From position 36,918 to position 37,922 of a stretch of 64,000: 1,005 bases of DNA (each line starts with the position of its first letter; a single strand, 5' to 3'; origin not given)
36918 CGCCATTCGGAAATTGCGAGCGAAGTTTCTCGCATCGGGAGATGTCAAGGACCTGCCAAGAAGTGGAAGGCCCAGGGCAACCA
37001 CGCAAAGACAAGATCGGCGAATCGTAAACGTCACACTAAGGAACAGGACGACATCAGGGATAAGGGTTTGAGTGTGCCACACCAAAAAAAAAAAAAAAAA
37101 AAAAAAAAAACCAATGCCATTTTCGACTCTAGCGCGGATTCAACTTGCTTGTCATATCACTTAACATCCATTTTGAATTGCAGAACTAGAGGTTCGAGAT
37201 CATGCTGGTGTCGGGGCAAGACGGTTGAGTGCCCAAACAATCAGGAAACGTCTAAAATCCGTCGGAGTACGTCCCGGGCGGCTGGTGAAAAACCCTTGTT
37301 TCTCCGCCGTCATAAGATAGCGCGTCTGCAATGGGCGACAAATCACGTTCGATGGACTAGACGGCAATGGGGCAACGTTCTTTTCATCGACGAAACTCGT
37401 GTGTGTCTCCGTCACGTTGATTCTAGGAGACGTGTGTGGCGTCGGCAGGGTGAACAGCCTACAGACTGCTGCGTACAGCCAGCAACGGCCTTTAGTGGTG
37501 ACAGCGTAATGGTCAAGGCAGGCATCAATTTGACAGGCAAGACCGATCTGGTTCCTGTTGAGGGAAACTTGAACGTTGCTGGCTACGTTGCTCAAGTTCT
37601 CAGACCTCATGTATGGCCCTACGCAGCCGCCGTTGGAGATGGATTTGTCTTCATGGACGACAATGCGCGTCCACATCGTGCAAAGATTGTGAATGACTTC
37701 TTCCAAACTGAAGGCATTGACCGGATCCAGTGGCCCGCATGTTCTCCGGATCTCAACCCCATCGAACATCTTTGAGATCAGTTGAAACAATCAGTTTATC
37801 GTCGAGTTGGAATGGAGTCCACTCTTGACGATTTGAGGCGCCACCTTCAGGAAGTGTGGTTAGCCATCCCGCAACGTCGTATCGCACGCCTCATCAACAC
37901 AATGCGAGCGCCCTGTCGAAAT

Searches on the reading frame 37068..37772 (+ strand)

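Call 52: search_protein_families(library=pfam, proteins=[window:37068-37772:+], max_evalue=0.01)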
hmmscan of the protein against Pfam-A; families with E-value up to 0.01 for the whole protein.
window:37068-37772:+ (235 aa): 1 family
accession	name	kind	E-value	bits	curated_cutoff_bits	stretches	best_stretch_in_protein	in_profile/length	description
PF13358.12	DDE_3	-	4.1e-13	49.9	28.6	1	104-235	2-125/146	DDE superfamily endonuclease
